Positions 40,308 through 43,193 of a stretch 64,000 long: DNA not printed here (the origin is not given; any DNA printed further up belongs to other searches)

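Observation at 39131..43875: Mo-bisPGD oxidoreductase operon ending in an outer-membrane porin instead of a quinol-oxidising membrane anchor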

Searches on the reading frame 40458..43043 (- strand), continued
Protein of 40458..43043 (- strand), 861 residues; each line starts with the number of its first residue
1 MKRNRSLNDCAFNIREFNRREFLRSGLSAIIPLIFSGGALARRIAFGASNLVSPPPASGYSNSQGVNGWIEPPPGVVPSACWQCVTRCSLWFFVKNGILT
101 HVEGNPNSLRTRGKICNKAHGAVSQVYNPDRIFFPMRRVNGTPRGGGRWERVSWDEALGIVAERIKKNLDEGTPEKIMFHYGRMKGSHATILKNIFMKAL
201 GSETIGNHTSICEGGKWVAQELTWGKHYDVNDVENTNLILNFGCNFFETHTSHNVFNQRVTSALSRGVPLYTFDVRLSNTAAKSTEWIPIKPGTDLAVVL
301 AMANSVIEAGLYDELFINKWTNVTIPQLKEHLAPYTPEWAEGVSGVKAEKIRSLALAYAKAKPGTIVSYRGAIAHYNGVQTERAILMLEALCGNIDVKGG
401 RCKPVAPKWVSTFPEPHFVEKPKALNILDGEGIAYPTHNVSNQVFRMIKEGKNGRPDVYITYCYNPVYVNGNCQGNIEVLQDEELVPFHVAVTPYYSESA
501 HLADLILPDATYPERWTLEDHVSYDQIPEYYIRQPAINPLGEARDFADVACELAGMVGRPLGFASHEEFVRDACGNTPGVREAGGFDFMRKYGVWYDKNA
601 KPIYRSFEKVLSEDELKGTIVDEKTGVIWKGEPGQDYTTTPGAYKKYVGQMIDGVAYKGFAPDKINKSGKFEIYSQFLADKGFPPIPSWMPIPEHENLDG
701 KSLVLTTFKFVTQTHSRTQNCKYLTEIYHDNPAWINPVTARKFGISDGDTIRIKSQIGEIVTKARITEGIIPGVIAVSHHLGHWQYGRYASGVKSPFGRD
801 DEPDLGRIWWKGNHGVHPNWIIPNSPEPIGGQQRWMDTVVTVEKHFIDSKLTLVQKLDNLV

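Call 28: search_solved_structures(query=A1, max_evalue=1e-30, show_alignments=2)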
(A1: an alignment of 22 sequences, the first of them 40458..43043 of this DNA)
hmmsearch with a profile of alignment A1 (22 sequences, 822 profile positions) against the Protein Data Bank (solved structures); distinct sequences matched with E-value up to 1e-30: 39.
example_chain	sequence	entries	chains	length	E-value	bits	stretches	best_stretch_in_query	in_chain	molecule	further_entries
2vpw_A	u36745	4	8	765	2.1e-78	267.3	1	47-380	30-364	THIOSULFATE REDUCTASE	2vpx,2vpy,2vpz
6cz7_A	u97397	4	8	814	1.7e-77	264.4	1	57-774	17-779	ArrA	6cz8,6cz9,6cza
7bkb_D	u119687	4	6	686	1.8e-60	208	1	52-379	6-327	Formate dehydrogenase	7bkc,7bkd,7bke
9vap_A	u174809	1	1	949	1.7e-58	201.5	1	4-379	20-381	Formate dehydrogenase molybdopterin-binding subunit FdhA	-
2e7z_A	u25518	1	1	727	5.8e-55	189.8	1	61-372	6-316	Acetylene hydratase Ahy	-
9t1s_L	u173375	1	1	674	2.4e-51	177.8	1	55-557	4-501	formate dehydrogenase (coenzyme F420)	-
1aa6_A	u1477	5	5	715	7.4e-50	172.9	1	55-380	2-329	FORMATE DEHYDROGENASE H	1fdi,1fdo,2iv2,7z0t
6tg9_A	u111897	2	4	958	2.7e-45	157.8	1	42-380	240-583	Formate dehydrogenase subunit alpha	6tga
7l5i_A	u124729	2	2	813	2.7e-45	157.8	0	103-541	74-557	Trimethylamine-N-oxide reductase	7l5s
9wxb_B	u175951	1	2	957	5e-45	156.9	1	41-380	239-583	Formate dehydrogenase alpha subunit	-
4ydd_A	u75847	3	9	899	7.2e-45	156.4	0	63-301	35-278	DMSO reductase family type II enzyme, molybdopterin subunit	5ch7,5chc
5e7o_A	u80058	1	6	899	7e-44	153.1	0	63-301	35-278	DMSO reductase family type II enzyme, molybdopterin subunit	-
7qv7_S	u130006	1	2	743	1.4e-42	148.8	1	53-378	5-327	Hydrogen dependent carbon dioxide reductase subunit FdhF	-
7vw6_A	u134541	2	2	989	4.5e-42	147.2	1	49-573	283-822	Formate dehydrogenase | Tungsten-containing formate dehydrogenase alpha subunit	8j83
7e5z_A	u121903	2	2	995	4.6e-42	147.1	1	49-573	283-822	Formate dehydrogenase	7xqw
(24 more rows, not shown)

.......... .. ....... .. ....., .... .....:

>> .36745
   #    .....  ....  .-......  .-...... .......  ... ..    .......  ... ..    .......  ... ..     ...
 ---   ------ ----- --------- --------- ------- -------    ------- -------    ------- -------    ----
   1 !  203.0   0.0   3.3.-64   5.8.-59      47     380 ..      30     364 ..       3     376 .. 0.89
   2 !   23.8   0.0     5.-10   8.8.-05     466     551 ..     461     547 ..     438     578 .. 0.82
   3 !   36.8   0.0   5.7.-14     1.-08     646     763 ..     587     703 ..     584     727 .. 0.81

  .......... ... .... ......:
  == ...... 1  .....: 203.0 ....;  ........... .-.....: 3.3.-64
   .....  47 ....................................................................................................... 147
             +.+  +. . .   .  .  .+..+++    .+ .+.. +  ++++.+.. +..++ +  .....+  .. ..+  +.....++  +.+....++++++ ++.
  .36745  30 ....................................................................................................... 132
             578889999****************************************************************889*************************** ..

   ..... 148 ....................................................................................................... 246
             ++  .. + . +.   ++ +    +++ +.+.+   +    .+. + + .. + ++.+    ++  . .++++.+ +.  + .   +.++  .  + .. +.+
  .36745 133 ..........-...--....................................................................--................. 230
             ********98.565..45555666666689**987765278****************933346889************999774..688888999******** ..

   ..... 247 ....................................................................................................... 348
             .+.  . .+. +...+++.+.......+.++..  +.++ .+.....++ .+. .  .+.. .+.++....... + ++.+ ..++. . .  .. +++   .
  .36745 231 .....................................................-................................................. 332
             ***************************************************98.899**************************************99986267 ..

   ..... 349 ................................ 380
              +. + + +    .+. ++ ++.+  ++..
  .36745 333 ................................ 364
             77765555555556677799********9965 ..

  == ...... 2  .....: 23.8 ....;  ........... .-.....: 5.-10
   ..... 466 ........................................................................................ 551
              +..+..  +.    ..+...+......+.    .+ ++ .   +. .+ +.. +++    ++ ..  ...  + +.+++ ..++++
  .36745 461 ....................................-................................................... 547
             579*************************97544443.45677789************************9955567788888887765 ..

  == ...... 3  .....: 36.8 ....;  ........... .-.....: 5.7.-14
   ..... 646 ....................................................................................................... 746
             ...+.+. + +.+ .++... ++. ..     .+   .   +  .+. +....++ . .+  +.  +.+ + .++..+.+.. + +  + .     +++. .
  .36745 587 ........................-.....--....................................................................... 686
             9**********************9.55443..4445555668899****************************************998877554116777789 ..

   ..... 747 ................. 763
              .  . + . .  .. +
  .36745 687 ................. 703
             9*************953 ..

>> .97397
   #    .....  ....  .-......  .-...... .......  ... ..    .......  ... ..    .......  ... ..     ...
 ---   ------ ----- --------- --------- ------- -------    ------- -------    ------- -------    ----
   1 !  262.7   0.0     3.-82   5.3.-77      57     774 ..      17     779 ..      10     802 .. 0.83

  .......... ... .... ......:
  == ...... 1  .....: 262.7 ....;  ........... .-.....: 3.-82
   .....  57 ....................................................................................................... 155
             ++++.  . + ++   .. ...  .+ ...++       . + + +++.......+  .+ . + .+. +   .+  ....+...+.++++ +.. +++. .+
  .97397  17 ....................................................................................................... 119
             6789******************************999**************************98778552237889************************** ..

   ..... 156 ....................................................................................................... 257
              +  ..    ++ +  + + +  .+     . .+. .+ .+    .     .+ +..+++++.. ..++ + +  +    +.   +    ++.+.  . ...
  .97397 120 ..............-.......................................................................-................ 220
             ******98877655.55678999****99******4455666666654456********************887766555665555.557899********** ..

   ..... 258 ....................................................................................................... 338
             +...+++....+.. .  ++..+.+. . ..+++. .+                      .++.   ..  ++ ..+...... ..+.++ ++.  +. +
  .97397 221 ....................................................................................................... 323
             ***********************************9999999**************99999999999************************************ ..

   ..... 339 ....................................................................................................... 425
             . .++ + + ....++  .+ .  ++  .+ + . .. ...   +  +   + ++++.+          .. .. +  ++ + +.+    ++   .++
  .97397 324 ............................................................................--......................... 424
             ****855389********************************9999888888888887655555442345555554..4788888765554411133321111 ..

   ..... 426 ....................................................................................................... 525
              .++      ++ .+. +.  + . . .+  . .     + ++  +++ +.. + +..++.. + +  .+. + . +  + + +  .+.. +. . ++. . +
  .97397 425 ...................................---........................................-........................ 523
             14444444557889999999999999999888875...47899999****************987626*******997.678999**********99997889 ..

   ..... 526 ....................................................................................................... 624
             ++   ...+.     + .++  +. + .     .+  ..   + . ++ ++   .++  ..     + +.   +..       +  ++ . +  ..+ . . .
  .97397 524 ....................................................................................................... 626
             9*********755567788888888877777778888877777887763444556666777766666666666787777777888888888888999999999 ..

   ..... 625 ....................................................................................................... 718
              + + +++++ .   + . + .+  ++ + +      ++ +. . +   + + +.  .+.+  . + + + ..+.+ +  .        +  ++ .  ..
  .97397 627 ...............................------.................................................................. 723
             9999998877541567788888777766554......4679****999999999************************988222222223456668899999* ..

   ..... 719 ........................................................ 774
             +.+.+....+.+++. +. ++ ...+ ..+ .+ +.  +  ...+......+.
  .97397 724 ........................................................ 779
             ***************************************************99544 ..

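Call 30: search_dna_similar(query=window:40458-43043:-, collection=plasmids, mode=protein, max_rows=30, max_evalue=1e-20)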
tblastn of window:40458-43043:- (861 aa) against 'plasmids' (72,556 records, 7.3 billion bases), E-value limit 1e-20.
Records with a match: 355; places in all: 394; records where one place covers at least 80% of the query: 77.
Best place of each record, by identity: <60% 355.
By first word of the organism name: Escherichia 108; Pseudosulfitobacter 47; Azospirillum 26; Sulfitobacter 14; Agrobacterium 10; Salmonella 9; Deinococcus 9; Citrobacter 6; Rahnella 6; Sinorhizobium 6; and 68 more.
By predicted mobility (MOB-suite, as given by PLSDB): non-mobilizable 239; mobilizable 84; conjugative 32.
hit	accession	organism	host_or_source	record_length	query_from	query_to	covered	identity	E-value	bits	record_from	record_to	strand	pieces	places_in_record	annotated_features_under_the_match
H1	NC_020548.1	Azoarcus sp. KH32C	-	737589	76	844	89%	38.9%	2e-158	520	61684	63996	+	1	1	molybdopterin-dependent oxidoreductase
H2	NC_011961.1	Thermomicrobium roseum DSM 5159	-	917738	76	843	89%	32.7%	3e-104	362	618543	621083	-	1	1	molybdopterin-dependent oxidoreductase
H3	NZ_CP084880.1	Natrinema halophilum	pure culture,salt mine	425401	47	842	92%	29.7%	4e-93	329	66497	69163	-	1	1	molybdopterin-dependent oxidoreductase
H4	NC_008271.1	Rhodococcus jostii RHA1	-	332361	76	848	90%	30.0%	1e-82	298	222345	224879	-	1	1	molybdopterin-dependent oxidoreductase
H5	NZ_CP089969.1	Cereibacter azotoformans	Owen's River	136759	5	793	92%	28.5%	3e-69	258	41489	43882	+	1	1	molybdopterin-dependent oxidoreductase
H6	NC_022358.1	Sulfuricella denitrificans skB26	-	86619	76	844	89%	28.8%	3e-31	259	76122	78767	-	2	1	molybdopterin-dependent oxidoreductase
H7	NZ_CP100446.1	Natrinema caseinilyticum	marine sediment,sediment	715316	42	840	81%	31.4%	3e-57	340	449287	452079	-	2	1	molybdopterin-dependent oxidoreductase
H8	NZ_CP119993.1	Halomarina sp. PSR21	cell culture,saline soil from Tarim ...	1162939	76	840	78%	32.8%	6e-60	348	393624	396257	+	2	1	record has no annotation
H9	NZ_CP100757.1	Natrinema gelatinilyticum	marine sediment,sediment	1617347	76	840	77%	32.2%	5e-57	339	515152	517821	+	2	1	record has no annotation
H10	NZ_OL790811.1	Proteus mirabilis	-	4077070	13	785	90%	27.6%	1e-46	189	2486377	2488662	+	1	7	none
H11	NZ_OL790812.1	Proteus mirabilis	-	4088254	13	785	90%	27.6%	1e-46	189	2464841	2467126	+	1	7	none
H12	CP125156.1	Klebsiella pneumoniae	-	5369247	16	784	89%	27.7%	2e-53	210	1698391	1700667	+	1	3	dmsA: dimethylsulfoxide reductase subunit A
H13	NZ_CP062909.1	Escherichia coli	Sus scrofa domesticus,feces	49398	17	777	88%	27.9%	2e-59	228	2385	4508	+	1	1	phsA: thiosulfate reductase PhsA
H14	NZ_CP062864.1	Escherichia coli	Sus scrofa domesticus,feces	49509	17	777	88%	27.9%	2e-59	228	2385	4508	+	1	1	phsA: thiosulfate reductase PhsA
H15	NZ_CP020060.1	Escherichia coli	-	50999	17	777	88%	27.9%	2e-59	228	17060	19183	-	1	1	phsA: thiosulfate reductase PhsA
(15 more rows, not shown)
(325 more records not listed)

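Call 31: get_annotated_region(hit=H1, flank=8000)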
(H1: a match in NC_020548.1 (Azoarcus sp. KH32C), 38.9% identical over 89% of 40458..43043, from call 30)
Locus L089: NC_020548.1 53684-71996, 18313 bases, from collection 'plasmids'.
description: Azoarcus sp. KH32C plasmid pAZKH, complete sequence
organism: Azoarcus sp. KH32C (NCBI taxid 748247)
taxonomy: Bacteria; Pseudomonadota; Betaproteobacteria; Rhodocyclales; Zoogloeaceae; Azoarcus; Azoarcus sp. KH32C
host: -; source: -; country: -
typing (MOB-suite, as given by PLSDB): mobilizable; replicon rep_cluster_432; relaxase MOBP
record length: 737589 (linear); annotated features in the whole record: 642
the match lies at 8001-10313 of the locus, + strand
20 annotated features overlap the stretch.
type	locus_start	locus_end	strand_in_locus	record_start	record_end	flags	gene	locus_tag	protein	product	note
CDS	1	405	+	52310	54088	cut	arsA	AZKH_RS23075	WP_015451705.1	arsenical pump-driving ATPase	GO:0071722 - detoxification of arsenic-containing substance [Evidence IEA]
CDS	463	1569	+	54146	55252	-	arsB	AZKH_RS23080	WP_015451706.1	ACR3 family arsenite efflux transporter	-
CDS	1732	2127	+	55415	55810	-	-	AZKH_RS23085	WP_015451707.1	hypothetical protein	-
CDS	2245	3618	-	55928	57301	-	-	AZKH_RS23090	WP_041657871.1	sigma-54 dependent transcriptional regulator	GO:0006355 - regulation of DNA-templated transcription [Evidence IEA]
CDS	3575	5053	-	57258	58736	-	-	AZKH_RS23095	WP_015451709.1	sensor histidine kinase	-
CDS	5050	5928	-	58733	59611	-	-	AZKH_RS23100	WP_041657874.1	PhnD/SsuA/transferrin family substrate-binding protein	-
CDS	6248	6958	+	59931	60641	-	-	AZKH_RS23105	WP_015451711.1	4Fe-4S dicluster domain-containing protein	-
CDS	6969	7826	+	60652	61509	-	nrfD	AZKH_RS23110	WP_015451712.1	NrfD/PsrC family molybdoenzyme membrane anchor subunit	-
CDS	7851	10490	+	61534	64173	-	-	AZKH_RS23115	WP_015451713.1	molybdopterin-dependent oxidoreductase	-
CDS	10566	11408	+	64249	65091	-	-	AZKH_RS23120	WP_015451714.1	molecular chaperone TorD family protein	-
CDS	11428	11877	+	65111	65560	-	-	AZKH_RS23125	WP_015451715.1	hypothetical protein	-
CDS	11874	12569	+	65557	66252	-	-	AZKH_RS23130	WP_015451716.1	hypothetical protein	-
CDS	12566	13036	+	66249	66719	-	-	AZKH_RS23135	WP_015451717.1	hypothetical protein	-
CDS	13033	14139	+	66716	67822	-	-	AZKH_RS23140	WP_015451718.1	4Fe-4S dicluster domain-containing protein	-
CDS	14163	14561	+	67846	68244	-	-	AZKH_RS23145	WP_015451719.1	hypothetical protein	-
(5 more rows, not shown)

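Call 81: get_annotated_region(hit=H3, flank=6000)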
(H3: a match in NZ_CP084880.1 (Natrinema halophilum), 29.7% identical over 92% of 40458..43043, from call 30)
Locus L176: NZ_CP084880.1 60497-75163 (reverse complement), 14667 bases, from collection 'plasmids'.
description: Natrinema halophilum strain YPL8 plasmid unnamed1, complete sequence
organism: Natrinema halophilum (NCBI taxid 1699371)
taxonomy: Archaea; Euryarchaeota; Halobacteria; Halobacteriales; Natrialbaceae; Natrinema; Natrinema halophilum
host: -; source: pure culture,salt mine; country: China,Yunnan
typing (MOB-suite, as given by PLSDB): non-mobilizable
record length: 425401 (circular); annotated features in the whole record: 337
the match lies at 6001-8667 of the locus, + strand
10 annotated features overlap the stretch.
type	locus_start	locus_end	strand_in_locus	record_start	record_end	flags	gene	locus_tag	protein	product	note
CDS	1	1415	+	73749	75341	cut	-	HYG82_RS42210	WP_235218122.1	carboxyl transferase domain-containing protein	-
CDS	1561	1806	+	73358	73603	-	-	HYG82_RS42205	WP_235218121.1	hypothetical protein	-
CDS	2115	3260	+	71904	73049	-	-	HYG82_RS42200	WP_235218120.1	acyl-CoA dehydrogenase family protein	-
CDS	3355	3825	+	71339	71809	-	-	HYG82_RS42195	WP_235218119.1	DUF2299 family protein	-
CDS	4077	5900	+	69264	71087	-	nrfD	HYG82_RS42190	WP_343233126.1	NrfD/PsrC family molybdoenzyme membrane anchor subunit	-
CDS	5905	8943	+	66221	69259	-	-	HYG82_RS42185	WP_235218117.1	molybdopterin-dependent oxidoreductase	-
CDS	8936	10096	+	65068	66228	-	-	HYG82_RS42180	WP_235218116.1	Mrp/NBP35 family ATP-binding protein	-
CDS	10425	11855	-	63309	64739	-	lpdA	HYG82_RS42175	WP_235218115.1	dihydrolipoyl dehydrogenase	GO:0045454 - cell redox homeostasis [Evidence IEA]; GO:0051068 - dihydrolipoamide metabolic process [Evidence IEA]; ...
CDS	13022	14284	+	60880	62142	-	-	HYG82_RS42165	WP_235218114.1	orc1/cdc6 family replication initiation protein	-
CDS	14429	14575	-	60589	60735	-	-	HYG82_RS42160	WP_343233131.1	HNH endonuclease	-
